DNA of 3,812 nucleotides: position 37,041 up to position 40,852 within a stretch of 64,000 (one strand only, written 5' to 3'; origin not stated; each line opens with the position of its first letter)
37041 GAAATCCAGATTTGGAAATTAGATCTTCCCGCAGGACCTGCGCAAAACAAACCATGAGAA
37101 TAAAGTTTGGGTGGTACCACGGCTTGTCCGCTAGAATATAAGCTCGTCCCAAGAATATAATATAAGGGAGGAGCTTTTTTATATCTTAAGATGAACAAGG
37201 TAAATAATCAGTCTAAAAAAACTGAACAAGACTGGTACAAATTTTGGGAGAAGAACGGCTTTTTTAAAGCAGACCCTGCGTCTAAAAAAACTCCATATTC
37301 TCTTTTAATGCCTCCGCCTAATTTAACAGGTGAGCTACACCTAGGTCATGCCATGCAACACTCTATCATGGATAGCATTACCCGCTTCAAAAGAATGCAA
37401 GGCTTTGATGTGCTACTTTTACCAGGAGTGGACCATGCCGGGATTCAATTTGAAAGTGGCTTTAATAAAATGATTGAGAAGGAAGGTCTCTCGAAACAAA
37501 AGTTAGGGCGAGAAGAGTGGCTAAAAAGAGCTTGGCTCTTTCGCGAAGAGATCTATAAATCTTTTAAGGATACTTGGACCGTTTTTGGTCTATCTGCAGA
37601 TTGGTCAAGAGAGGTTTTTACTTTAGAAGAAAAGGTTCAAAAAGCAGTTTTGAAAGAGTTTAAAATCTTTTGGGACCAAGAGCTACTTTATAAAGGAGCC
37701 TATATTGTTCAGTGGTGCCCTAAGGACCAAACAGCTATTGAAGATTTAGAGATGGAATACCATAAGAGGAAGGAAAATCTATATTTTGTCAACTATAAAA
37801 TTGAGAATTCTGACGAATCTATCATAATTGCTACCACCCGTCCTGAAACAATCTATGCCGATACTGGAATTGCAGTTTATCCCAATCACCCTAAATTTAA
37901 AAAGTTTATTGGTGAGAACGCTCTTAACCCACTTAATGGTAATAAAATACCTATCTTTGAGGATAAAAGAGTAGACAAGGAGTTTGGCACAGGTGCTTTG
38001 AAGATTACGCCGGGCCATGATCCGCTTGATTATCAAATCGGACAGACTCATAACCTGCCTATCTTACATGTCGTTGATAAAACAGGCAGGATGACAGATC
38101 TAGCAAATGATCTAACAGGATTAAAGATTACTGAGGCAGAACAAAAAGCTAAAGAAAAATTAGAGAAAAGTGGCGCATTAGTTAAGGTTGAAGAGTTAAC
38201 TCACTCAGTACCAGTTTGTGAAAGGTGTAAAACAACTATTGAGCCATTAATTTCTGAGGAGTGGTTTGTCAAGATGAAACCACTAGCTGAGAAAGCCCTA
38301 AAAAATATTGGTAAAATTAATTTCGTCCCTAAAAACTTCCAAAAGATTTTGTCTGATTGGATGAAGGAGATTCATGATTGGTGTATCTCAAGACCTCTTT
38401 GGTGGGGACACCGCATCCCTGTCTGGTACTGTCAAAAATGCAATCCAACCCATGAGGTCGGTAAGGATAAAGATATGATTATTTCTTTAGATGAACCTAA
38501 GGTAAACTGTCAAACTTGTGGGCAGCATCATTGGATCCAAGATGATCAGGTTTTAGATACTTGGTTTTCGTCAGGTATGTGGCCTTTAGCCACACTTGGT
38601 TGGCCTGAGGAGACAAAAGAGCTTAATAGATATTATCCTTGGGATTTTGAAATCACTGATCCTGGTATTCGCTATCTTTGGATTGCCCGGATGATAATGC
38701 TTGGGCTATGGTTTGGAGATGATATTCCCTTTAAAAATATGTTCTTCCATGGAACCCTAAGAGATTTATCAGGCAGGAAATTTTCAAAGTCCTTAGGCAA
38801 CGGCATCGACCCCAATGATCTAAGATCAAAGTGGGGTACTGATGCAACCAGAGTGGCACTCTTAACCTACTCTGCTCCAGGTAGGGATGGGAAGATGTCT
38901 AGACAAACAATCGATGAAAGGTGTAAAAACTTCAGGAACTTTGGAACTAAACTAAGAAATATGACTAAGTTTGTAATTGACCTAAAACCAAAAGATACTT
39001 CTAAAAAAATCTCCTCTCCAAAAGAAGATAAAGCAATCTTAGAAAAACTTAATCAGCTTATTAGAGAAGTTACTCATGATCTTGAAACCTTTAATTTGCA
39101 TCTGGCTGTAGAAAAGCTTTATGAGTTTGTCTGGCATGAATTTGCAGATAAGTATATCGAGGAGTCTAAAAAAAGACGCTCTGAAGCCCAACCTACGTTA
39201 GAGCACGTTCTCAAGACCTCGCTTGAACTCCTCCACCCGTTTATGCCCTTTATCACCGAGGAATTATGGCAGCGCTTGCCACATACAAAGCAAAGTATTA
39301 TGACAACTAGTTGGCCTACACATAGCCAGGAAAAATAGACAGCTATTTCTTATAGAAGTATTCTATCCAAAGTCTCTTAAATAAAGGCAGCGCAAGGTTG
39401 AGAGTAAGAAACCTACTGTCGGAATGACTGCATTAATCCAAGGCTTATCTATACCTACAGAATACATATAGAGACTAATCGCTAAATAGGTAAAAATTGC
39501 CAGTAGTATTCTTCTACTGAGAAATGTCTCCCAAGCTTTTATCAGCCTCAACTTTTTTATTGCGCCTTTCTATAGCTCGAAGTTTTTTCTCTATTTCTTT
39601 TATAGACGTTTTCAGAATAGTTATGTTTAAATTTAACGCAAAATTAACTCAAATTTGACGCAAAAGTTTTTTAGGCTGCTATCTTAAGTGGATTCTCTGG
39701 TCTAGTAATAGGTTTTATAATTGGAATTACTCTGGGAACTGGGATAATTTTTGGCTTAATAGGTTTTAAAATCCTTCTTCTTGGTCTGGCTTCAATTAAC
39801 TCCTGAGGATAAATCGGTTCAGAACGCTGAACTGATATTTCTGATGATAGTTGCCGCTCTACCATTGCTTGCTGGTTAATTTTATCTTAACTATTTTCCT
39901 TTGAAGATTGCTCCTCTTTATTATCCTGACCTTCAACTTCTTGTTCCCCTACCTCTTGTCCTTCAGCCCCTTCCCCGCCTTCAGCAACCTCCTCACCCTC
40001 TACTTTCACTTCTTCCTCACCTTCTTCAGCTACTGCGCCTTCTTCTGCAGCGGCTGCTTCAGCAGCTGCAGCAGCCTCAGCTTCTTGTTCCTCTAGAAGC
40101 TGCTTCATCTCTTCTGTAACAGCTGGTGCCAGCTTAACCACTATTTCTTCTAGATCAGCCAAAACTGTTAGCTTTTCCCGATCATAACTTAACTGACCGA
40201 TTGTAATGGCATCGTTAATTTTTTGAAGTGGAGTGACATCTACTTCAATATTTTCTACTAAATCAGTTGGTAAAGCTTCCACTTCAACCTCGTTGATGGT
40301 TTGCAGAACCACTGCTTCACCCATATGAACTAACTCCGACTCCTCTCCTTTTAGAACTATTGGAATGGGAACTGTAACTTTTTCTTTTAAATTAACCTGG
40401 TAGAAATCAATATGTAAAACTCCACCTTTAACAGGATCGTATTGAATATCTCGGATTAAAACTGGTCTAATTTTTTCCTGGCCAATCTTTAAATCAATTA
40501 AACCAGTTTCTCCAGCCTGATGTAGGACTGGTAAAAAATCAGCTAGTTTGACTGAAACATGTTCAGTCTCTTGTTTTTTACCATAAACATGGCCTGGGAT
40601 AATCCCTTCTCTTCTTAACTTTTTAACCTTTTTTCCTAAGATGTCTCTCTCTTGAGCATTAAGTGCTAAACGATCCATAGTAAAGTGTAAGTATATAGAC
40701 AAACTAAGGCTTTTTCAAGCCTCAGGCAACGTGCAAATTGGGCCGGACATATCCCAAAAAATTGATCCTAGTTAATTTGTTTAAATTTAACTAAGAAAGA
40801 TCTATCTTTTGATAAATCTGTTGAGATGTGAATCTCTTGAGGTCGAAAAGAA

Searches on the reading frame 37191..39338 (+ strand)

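Call 21: search_protein_families(library=pfam, proteins=[window:37191-39338:+], max_evalue=0.001)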
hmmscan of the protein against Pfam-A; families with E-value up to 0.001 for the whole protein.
window:37191-39338:+ (715 aa): 4 families
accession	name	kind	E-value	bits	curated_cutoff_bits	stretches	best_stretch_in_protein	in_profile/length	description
PF00133.28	tRNA-synt_1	-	1.2e-113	380.5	22.7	1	15-569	2-413/414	tRNA synthetases class I (I, L, M and V)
PF08264.19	Anticodon_1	-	2.2e-32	112.4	25.1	1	613-712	1-107/148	Anticodon-binding domain of tRNA ligase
PF09334.17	tRNA-synt_1g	-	6.3e-20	71.7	20.1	2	316-410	144-238/391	tRNA synthetases class I (M)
PF13603.12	tRNA-synt_1_2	-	1.9e-13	50.8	25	1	239-305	84-150/185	Leucyl-tRNA synthetase, editing domain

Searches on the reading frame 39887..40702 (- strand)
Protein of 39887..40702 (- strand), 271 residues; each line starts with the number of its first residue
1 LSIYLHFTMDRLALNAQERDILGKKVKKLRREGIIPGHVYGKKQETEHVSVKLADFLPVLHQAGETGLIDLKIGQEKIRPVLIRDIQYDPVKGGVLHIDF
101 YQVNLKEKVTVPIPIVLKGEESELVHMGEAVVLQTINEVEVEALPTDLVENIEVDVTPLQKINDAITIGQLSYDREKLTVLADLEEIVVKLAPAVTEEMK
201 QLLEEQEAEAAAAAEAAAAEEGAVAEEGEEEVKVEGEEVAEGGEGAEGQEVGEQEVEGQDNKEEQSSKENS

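Call 21: search_protein_families(library=pfam, proteins=[window:39887-40702:-], max_evalue=0.001)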
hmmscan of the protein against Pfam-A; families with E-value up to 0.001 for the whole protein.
window:39887-40702:- (271 aa): 2 families
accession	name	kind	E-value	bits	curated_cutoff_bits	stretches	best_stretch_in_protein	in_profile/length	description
PF01386.24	Ribosomal_L25p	-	1.1e-21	77.5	23.6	1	14-100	1-82/82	Ribosomal L25p family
PF14693.11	Ribosomal_TL5_C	-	1.1e-13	51.7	27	1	108-193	1-82/84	Ribosomal protein TL5, C-terminal domain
